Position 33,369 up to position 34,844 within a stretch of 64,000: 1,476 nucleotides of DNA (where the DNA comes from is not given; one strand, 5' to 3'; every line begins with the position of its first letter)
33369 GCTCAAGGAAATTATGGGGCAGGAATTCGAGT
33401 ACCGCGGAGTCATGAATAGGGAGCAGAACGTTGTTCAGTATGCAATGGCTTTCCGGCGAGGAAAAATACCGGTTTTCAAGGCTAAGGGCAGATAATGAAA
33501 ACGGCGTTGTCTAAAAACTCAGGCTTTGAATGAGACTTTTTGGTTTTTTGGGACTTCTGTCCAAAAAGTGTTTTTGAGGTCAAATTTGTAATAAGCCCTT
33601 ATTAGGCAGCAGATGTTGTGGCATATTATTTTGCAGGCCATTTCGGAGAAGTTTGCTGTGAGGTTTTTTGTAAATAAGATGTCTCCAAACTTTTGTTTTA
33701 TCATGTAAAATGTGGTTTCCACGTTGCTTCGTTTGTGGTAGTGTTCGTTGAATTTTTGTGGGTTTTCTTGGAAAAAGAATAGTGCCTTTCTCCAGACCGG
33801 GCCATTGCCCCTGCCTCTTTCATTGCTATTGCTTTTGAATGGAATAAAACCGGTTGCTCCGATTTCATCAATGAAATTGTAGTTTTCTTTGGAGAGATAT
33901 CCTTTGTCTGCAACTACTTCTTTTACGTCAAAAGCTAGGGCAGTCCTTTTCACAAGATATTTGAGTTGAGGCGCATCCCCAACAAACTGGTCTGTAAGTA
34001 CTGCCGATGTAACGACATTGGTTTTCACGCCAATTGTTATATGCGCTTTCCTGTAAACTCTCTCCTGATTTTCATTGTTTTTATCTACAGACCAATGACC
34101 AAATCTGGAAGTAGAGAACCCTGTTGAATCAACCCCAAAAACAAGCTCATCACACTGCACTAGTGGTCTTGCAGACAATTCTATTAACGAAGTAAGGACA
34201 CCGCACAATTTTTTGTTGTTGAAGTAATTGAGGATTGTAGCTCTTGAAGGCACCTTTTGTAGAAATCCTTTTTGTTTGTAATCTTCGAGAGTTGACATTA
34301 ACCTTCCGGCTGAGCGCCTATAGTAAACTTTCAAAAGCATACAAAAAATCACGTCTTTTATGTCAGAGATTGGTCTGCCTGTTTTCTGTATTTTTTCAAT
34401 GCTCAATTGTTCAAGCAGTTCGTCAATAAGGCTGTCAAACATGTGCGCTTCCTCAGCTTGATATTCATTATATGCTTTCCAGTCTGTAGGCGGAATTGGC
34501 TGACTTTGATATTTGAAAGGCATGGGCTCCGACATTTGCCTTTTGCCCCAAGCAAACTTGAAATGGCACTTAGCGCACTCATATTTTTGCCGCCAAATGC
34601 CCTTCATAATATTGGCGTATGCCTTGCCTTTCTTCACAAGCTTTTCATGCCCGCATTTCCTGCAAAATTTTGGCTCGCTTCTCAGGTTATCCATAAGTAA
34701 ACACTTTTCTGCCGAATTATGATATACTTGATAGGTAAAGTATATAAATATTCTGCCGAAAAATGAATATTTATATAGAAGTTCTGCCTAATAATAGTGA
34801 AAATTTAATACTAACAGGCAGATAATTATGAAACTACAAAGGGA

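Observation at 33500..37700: Low-GC island: an IS element followed by an AbrB-like regulator, a wHTH regulator and an operon of two unknown proteins. A candidate mobile defence or toxin-antitoxin-like module.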

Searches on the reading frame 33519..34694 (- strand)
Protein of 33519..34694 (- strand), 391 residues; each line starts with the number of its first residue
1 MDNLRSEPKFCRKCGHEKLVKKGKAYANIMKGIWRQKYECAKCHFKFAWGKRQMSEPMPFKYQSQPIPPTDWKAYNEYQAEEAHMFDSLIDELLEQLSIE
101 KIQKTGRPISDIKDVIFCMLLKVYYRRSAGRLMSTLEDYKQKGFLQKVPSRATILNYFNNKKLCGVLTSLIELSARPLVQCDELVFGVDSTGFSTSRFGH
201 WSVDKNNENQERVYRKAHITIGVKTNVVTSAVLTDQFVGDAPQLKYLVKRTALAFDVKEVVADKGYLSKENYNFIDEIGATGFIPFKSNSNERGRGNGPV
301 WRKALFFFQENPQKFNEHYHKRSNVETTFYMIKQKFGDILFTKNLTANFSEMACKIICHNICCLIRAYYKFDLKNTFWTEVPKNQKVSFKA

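Call 3: search_protein_families(library=pfam, proteins=[window:33519-34694:-], max_evalue=1)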
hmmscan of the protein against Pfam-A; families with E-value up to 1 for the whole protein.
window:33519-34694:- (391 aa): 4 families
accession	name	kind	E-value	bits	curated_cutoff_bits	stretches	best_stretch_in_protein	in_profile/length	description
PF01609.27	DDE_Tnp_1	-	4.1e-20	72.8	23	1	183-361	4-200/200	Transposase DDE domain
PF12760.12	Zn_ribbon_IS1595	-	0.13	12.7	25.4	0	11-44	21-44/46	Transposase zinc-ribbon domain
PF07688.17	KaiA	-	0.17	12.5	22.2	1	121-162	6-49/122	KaiA C-terminal domain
PF11081.13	Adeno_L433K_22K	-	0.41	11.2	19.2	0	61-98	6-43/168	Adenovirus L4-33K/L4-22K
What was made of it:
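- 33519..34694 (-): IS5-family DDE transposase, 391 aa, with an N-terminal CxxC...CxxC zinc-ribbon-like motif. Pfam DDE_Tnp_1 at 4e-20 (call 3).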

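Call 4: search_protein_families(library=padloc, proteins=[window:33519-34694:-], max_evalue=1)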
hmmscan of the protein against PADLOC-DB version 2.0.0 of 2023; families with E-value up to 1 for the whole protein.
window:33519-34694:- (391 aa): 0 families

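Call 21: search_protein_families(library=ncbifam, proteins=[window:33519-34694:-], max_evalue=0.1)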
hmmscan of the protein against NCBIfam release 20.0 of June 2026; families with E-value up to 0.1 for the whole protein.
window:33519-34694:- (391 aa): 12 families
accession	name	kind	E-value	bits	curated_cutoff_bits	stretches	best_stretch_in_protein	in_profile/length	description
NF033579.1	transpos_IS5_2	equivalog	8.6e-35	120.6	140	1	115-361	47-287/289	IS5 family transposase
NF033551.1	transpos_IS1182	equivalog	2.7e-14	52.9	270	1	205-290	258-345/488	IS1182 family transposase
NF033592.1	transpos_IS4_1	equivalog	4.1e-09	36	115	1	87-291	3-211/332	IS4 family transposase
NF033593.1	transpos_ISNCY_1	equivalog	4.2e-08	32.3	325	1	225-364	311-442/444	ISNCY family transposase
NF033581.1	transpos_IS5_4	equivalog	1.5e-07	31.1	140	1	92-337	16-259/285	IS5 family transposase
NF033580.1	transpos_IS5_3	equivalog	3.5e-06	26.7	110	1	148-334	55-230/258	IS5 family transposase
NF033520.1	transpos_IS982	equivalog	3.1e-05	23.7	130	1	224-292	122-187/243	IS982 family transposase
NF033541.0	transpos_ISH3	equivalog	4.5e-05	22.7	225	1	308-334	241-267/298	ISH3 family transposase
NF033578.1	transpos_IS5_1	equivalog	0.0025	17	275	1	222-366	291-418/419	IS5 family transposase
NF033559.2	transpos_IS1634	equivalog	0.0073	15.4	100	0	240-279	191-232/483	IS1634 family transposase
NF052433.1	effector_OspF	equivalog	0.05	13.4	250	0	74-113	164-203/238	type III secretion system effector phosphothreonine lyase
NF050000.1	IS1_IS1595_Zn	domain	0.089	13.4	28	0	11-47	1-31/34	IS1/IS1595 family N-terminal zinc-binding domain-containing protein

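Call 22: search_protein_families(library=phrogs, proteins=[window:33519-34694:-], max_evalue=0.1)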
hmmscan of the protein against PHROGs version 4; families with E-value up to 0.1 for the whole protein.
window:33519-34694:- (391 aa): 7 families
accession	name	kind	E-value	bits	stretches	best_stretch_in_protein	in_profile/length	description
phrog_2262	-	integration and excision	8.1e-20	72.4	1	70-357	12-292/309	transposase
phrog_4716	-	integration and excision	3.4e-10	41.1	1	212-361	125-255/268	transposase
phrog_3598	-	integration and excision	7.4e-06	26.1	1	210-337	163-277/316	transposase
phrog_8928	-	unknown function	1.1e-05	25.7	1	207-291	225-311/484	-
phrog_33026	-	unknown function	2.2e-05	25.8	1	314-357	28-71/88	-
phrog_10603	-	unknown function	3.4e-05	24.5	1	216-292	116-187/246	-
phrog_1934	-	unknown function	0.039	14.9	1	5-44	10-50/144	-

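Call 60: find_encoding_contigs(protein=window:33519-34694:-, flank=6000, max_places=10)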
Protein window:33519-34694:- (391 aa): 17 contigs read that carry it; 9 places shown.
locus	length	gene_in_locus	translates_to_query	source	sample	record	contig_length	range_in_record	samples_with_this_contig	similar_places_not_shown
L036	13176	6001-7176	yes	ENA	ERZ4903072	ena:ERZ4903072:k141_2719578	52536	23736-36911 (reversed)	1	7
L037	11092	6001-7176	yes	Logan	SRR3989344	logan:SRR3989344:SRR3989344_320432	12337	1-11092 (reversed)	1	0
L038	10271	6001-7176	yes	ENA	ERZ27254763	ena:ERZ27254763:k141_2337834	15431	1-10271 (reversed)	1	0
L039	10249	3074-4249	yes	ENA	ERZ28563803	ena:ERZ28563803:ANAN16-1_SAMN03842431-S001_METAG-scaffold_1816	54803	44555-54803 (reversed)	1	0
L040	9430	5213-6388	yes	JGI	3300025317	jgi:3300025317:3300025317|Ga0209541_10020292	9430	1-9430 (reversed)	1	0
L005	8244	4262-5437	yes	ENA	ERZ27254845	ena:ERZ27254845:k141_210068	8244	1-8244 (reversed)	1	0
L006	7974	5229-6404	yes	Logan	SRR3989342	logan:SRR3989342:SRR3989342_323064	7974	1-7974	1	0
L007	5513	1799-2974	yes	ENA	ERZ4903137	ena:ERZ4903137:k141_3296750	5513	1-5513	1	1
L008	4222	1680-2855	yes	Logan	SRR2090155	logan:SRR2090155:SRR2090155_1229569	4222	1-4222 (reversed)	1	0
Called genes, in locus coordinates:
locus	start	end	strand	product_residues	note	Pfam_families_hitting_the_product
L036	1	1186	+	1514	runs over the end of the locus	-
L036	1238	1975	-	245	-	-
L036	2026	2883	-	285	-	-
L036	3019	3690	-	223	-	-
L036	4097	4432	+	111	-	-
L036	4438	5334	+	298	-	-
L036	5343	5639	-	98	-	-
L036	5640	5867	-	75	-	-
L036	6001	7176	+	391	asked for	PF01609:DDE_Tnp_1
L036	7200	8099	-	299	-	-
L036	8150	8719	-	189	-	PF09754:PAC2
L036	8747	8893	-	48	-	PF09754:PAC2 (weak)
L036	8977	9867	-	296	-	PF00482:T2SSF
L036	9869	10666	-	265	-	PF00482:T2SSF (weak)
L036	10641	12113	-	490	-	PF00437:T2SSE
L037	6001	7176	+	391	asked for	PF01609:DDE_Tnp_1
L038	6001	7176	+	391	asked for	PF01609:DDE_Tnp_1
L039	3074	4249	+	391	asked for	PF01609:DDE_Tnp_1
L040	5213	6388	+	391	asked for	PF01609:DDE_Tnp_1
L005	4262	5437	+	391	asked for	PF01609:DDE_Tnp_1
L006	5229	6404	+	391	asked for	PF01609:DDE_Tnp_1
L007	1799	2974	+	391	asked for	PF01609:DDE_Tnp_1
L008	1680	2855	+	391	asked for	PF01609:DDE_Tnp_1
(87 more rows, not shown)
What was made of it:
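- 33519..34694 (-): It occurs in a single context in the population (call 60).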

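Call 68: search_dna_similar(query=window:33519-34694:-, collection=plasmids, mode=protein, max_evalue=0.00001, max_rows=15)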
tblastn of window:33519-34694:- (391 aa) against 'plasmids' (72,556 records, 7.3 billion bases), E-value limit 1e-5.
The search stops at 5000 records and this limit was reached: more records match than are counted here, and every count below describes the 5000 best-scoring records only.
Records with a match: at least 5000; places in all: 11517; records where one place covers at least 80% of the query: 221.
Best place of each record, by identity: <60% 5000.
By first word of the organism name: Klebsiella 2275; Escherichia 922; Enterobacter 468; Salmonella 298; Acinetobacter 211; Citrobacter 166; Vibrio 112; Shigella 59; Raoultella 46; Phaeobacter 45; and 84 more.
By predicted mobility (MOB-suite, as given by PLSDB): conjugative 2948; non-mobilizable 1201; mobilizable 851.
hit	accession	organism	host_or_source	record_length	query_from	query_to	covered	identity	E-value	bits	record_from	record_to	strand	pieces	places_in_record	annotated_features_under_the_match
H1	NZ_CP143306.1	Paracoccus marcusii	Soil sample,soil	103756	36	352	81%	26.4%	1e-12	77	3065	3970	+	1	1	none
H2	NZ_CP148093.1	Rhizobium sp. T1470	Medicago sativa,cell culture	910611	2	363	93%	22.9%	9e-8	62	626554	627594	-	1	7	Tc toxin subunit A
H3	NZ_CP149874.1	Rhizobium sp. T1473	-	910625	2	363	93%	22.9%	9e-8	62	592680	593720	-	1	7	Tc toxin subunit A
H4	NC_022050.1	Paracoccus aminophilus JCM 7686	-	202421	36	360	83%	25.1%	2e-16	89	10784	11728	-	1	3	IS5-like element ISPam2 family transposase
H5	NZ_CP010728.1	Phaeobacter inhibens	cell culture,clam larvae aquaculture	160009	48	360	80%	26.0%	5e-12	75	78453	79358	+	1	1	IS5 family transposase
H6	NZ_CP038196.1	Paracoccus versutus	single cell,soil adjacent to the roots ...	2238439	64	360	76%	27.3%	8e-8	62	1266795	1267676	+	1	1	none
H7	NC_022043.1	Paracoccus aminophilus JCM 7686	-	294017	36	360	83%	24.9%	2e-16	89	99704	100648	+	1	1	IS5-like element ISPam2 family transposase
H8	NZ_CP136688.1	Sulfitobacter sp. LC.270.F.C4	Macrocystis pyrifera gametophyte,Whole ...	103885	46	360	81%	25.5%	4e-12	76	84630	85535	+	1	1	IS5 family transposase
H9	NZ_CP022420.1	Pseudosulfitobacter pseudonitzschiae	Skeletonema marinoi strain RO5AC,Cell ...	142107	46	360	81%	25.5%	4e-12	76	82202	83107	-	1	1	IS5 family transposase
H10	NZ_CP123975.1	Thioclava nitratireducens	Chrysomallon squamiferum,gills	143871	46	360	81%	25.5%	4e-12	76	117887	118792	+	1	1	IS5 family transposase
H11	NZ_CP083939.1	Comamonas thiooxydans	single cell,American Alligator's water ...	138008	49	360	80%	25.7%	2e-11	73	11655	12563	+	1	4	IS5-like element ISAte1 family transposase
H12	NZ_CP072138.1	Agrobacterium sp. S7/73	Phyla canescens,cell culture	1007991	24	360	86%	23.6%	3e-10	70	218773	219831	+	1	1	record has no annotation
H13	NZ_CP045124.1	Acinetobacter indicus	cow,cow feces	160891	53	360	79%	25.8%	7e-7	59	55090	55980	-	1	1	IS5 family transposase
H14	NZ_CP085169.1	Sulfitobacter sp. DSM 110093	cell culture,Sediment from the Channel ...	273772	54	360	79%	25.8%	8e-11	71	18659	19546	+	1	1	IS5 family transposase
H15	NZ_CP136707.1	Tritonibacter scottomollicae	Macrocystis pyrifera gametophyte,Whole ...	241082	26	360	86%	23.4%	2e-9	67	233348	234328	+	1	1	IS5 family transposase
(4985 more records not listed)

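Call 75: list_cluster_members(proteins=[window:33519-34694:-, window:34828-35055:+, window:35056-35352:+, window:36993-37676:+, window:36778-36978:+, window:32596-33495:+, window:37812-38669:+, window:28582-30054:+, window:31802-32545:+])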
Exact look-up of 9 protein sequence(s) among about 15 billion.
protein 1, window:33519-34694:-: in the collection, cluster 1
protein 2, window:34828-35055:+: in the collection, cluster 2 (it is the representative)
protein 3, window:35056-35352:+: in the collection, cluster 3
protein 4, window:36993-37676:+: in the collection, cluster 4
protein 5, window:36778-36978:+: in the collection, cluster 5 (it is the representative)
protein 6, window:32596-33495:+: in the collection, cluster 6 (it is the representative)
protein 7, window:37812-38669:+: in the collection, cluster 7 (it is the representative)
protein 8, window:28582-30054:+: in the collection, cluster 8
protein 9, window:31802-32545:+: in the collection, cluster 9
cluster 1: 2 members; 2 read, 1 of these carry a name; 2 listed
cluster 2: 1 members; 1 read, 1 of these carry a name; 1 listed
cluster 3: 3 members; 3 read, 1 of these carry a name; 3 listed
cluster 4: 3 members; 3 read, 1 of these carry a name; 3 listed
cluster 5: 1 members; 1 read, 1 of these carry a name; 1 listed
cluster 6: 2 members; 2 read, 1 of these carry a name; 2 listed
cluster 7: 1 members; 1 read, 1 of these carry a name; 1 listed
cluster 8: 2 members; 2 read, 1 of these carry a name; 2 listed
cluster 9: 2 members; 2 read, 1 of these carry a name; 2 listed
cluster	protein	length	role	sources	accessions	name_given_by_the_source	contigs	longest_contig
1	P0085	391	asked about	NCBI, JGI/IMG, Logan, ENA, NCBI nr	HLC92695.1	MAG TPA: transposase [archaeon] | transposase [archaeon]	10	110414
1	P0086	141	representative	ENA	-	-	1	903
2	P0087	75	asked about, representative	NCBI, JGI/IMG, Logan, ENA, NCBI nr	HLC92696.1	MAG TPA: hypothetical protein VJH23_03240 [archaeon] | hypothetical protein [archaeon]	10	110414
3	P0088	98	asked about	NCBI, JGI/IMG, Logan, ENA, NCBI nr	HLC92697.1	MAG TPA: hypothetical protein VJH23_03245 [archaeon] | hypothetical protein [archaeon]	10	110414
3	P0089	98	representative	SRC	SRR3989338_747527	-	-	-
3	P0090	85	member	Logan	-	-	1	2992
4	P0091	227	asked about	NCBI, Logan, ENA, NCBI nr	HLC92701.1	MAG TPA: hypothetical protein VJH23_03265 [archaeon] | hypothetical protein [archaeon]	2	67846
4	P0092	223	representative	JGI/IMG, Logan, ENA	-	-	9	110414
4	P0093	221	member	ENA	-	-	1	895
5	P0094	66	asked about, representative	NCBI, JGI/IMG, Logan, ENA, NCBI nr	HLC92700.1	MAG TPA: hypothetical protein VJH23_03260 [archaeon] | hypothetical protein [archaeon]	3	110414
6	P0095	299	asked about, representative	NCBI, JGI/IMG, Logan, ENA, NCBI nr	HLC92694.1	MAG TPA: hypothetical protein VJH23_03230 [archaeon] | hypothetical protein [archaeon]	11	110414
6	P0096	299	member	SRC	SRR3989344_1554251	-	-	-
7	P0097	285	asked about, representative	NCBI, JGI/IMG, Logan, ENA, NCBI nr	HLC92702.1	MAG TPA: hypothetical protein VJH23_03270 [archaeon] | hypothetical protein [archaeon]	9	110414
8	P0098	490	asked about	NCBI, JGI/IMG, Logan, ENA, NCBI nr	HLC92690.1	MAG TPA: ATPase, T2SS/T4P/T4SS family [archaeon] | ATPase, T2SS/T4P/T4SS family [archaeon]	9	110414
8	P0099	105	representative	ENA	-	-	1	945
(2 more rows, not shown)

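Call 104: search_dna_similar(query=window:33519-34694:-, collection=plasmids, mode=protein, max_evalue=0.00001, max_rows=40, rows=spread)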
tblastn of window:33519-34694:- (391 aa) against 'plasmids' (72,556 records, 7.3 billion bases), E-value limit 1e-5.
The search stops at 5000 records and this limit was reached: more records match than are counted here, and every count below describes the 5000 best-scoring records only.
Records with a match: at least 5000; places in all: 11517; records where one place covers at least 80% of the query: 221.
Best place of each record, by identity: <60% 5000.
By first word of the organism name: Klebsiella 2275; Escherichia 922; Enterobacter 468; Salmonella 298; Acinetobacter 211; Citrobacter 166; Vibrio 112; Shigella 59; Raoultella 46; Phaeobacter 45; and 84 more.
By predicted mobility (MOB-suite, as given by PLSDB): conjugative 2948; non-mobilizable 1201; mobilizable 851.
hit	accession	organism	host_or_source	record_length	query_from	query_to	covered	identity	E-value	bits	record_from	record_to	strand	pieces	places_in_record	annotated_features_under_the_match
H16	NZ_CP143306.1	Paracoccus marcusii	Soil sample,soil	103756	36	352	81%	26.4%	1e-12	77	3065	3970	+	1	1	none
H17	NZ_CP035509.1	Haematobacter massiliensis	single cell,human skin swab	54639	60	360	77%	24.5%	8e-12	75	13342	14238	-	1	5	IS5-like element ISPko1 family transposase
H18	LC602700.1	Enterobacter cloacae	Homo sapiens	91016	47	360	80%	22.7%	6e-10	69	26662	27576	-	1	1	IS5 family transposase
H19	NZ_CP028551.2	Klebsiella variicola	Homo sapiens,Culture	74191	47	360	80%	21.7%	5e-6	56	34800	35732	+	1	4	IS5 family transposase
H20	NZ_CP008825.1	Enterobacter cloacae ECNIH2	sink drain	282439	60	360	77%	20.6%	5e-6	57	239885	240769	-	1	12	IS5 family transposase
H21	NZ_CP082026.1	Klebsiella pneumoniae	Homo sapiens,blood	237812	70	360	74%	21.0%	6e-7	59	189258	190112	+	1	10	IS5 family transposase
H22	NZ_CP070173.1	Klebsiella pneumoniae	Homo sapiens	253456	70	360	74%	21.0%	1e-6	58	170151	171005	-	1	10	IS5 family transposase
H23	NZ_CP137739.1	Escherichia coli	mixed culture,pig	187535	70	360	74%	21.0%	4e-6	57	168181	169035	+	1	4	IS5 family transposase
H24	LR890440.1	Klebsiella pneumoniae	Homo sapiens,sputum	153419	70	360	74%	20.6%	6e-6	56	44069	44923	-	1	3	none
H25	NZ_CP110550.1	Klebsiella pneumoniae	Homo sapiens,rectal swab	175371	70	360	74%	20.6%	7e-6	56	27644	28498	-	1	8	IS5 family transposase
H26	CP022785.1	Ralstonia solanacearum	Solanum tuberosum,single cell,Potato ...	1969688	188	375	48%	27.8%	3e-13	79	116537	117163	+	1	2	IS5/IS1182 family transposase IS1420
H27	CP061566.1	Acinetobacter seifertii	Homo sapiens,blood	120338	181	360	46%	27.4%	2e-6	58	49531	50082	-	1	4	IS5 family transposase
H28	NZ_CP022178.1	Aeromonas salmonicida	Atlantic salmon,The RAS Atlantic Salmon ...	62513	188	360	44%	26.9%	4e-8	63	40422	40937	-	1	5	IS5-like element ISAs4 family transposase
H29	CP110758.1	Klebsiella pneumoniae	Homo sapiens,urine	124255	188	360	44%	23.4%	5e-7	59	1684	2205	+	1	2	IS5 family transposase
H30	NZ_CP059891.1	Klebsiella pneumoniae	-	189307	188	360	44%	23.4%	1e-6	58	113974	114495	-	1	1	IS5-like element IS903B family transposase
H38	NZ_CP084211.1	Escherichia coli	cell culture,conjugation assay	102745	188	360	44%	22.9%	4e-7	60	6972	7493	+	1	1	IS5-like element IS903B family transposase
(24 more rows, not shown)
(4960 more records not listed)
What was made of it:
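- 33519..34694 (-): NCBIfam transpos_IS5_2 at 8.6e-35, 120.6 bits, below the 140-bit cutoff (call 21). tblastn finds IS5/IS903B transposases on plasmids (calls 68, 104).
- The transposase belongs to the IS5 family (calls 3, 21, 104).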

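Call 105: get_annotated_region(hit=H38, flank=700)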
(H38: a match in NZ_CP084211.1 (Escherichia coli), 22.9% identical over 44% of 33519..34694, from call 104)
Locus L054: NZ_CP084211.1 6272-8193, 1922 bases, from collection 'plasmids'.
description: Escherichia coli strain EC2648-R2 plasmid pKP2648-KPCR, complete sequence
organism: Escherichia coli (NCBI taxid 562)
taxonomy: Bacteria; Pseudomonadota; Gammaproteobacteria; Enterobacterales; Enterobacteriaceae; Escherichia; Escherichia coli
host: -; source: cell culture,conjugation assay; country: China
typing (MOB-suite, as given by PLSDB): conjugative; replicon IncFIA,IncFII,IncR,IncU; relaxase MOBF; mating-pair formation MPF_F
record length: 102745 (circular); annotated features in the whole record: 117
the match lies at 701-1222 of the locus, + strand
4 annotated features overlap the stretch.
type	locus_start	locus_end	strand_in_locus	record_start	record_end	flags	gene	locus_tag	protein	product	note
CDS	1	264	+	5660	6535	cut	-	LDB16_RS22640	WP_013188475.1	extended-spectrum class A beta-lactamase CTX-M-65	-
predicted_resistance_gene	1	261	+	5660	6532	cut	blaCTX-M-65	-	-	extended-spectrum class A beta-lactamase CTX-M-65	predicted by amrfinderplus; class BETA-LACTAM; identity 100.0%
CDS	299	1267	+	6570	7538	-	-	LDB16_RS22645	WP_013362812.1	IS5-like element IS903B family transposase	GO:0006313 - DNA transposition [Evidence IEA]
CDS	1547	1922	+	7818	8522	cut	-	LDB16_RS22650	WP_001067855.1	IS6-like element IS26 family transposase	GO:0006313 - DNA transposition [Evidence IEA]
